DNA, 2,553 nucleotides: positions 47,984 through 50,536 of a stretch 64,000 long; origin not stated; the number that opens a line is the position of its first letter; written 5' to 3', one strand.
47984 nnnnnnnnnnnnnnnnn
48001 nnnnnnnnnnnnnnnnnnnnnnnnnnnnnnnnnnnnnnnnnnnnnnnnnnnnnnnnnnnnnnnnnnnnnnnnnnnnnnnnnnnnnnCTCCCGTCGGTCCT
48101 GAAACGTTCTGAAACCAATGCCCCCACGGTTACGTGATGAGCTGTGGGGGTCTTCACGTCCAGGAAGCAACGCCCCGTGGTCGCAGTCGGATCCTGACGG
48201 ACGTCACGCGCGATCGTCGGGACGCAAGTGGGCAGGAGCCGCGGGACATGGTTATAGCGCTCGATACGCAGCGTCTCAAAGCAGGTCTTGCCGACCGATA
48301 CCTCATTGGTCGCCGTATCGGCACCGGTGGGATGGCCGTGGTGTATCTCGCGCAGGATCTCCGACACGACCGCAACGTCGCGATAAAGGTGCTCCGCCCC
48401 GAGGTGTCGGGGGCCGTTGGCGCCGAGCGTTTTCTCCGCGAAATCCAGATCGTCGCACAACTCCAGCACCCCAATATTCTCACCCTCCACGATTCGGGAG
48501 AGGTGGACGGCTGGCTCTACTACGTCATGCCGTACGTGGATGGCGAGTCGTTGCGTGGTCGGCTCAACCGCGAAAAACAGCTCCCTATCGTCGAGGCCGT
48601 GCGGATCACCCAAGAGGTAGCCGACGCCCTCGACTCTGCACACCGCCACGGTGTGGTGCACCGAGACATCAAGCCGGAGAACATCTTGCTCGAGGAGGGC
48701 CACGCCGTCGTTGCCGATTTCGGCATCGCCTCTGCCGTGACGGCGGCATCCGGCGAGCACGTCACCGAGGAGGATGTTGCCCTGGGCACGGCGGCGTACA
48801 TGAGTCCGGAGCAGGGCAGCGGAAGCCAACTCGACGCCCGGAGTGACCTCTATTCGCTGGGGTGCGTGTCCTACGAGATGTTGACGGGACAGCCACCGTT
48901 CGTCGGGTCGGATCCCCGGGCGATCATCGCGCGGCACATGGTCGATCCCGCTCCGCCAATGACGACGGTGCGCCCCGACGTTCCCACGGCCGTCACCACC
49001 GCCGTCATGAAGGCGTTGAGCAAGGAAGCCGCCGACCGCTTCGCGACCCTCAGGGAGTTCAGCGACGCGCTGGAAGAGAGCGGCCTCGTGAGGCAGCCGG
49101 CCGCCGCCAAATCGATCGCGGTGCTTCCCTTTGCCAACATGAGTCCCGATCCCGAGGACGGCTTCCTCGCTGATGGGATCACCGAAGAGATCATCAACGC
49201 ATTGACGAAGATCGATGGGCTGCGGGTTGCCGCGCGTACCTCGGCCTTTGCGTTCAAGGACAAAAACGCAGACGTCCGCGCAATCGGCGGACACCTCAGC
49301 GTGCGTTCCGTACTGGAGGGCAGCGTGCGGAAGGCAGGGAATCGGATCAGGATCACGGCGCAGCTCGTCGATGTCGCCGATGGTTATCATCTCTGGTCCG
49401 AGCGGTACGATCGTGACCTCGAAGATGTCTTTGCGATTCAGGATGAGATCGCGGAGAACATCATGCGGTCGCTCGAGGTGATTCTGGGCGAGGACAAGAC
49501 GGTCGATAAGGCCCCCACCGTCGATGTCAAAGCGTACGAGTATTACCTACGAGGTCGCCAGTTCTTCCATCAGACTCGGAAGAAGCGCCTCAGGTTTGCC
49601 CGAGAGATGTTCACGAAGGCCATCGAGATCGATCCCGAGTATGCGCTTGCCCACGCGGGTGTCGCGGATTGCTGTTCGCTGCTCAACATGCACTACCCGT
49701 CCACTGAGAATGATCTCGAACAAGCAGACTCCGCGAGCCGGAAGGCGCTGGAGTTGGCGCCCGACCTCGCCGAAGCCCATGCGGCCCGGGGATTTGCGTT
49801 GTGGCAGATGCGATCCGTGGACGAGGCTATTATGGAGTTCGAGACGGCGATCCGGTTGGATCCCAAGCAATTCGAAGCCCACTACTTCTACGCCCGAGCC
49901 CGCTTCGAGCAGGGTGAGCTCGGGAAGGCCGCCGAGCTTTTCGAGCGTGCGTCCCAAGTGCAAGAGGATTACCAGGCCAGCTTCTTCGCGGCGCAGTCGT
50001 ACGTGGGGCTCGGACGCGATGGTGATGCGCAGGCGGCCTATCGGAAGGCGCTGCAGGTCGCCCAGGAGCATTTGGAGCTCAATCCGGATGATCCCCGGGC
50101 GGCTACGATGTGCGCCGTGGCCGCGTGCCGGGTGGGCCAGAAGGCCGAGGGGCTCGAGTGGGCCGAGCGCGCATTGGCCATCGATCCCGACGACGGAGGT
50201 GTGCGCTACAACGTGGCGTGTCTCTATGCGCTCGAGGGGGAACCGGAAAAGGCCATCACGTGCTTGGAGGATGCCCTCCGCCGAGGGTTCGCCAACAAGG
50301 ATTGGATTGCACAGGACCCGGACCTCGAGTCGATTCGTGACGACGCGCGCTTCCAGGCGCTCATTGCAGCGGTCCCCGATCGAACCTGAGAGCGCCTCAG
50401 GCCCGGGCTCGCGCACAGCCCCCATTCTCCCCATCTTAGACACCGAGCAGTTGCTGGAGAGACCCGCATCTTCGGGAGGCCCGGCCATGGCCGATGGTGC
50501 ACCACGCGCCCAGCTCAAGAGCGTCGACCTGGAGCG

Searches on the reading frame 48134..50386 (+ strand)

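Call 23: search_protein_families(library=pfam, proteins=[window:48134-50386:+], max_evalue=0.0001)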
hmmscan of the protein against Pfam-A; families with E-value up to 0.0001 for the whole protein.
window:48134-50386:+ (751 aa): 17 families
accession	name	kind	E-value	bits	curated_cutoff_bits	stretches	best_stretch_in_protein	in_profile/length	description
PF00069.31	Pkinase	-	8.1e-50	170.1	31.7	1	58-298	3-235/263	Protein kinase domain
PF07714.23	PK_Tyr_Ser-Thr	-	1.1e-31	110.6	23.1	1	59-302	4-248/258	Protein tyrosine and serine/threonine kinase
PF13181.12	TPR_8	-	3.2e-19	67.8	25.7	0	546-578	1-33/34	Tetratricopeptide repeat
PF07719.23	TPR_2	-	3.5e-19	67.7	27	0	546-578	1-33/34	Tetratricopeptide repeat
PF13431.12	TPR_17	-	5.2e-16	57.9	24.4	0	677-708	2-33/34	Tetratricopeptide repeat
PF13414.12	TPR_11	-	6.2e-16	58.2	26.8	0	536-559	18-41/42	TPR repeat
PF00515.34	TPR_1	-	5.6e-15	54.9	27.8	0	692-716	5-29/34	Tetratricopeptide repeat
PF14559.12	TPR_19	-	6.2e-15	55.7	25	1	557-612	2-57/68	Tetratricopeptide repeat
PF13432.12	TPR_16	-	8.8e-12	45.7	32.7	1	555-606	6-57/65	Tetratricopeptide repeat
PF13428.12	TPR_14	-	7.7e-10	38.9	23.5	0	547-589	2-44/44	Tetratricopeptide repeat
PF12895.13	ANAPC3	-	8.5e-10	39.2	27.2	0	560-628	3-71/82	Anaphase-promoting complex, cyclosome, subunit 3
PF01636.29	APH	-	1.7e-09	38.2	23.2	0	86-171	27-109/239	Phosphotransferase enzyme family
PF13424.12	TPR_12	-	3.2e-09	37.3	30.1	0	582-649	5-74/77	Tetratricopeptide repeat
PF13371.12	TPR_9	-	1.9e-08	34.6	35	0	669-735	10-69/73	Tetratricopeptide repeat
PF14561.12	TPR_20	-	6e-07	30.1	25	0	677-721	11-55/90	Tetratricopeptide repeat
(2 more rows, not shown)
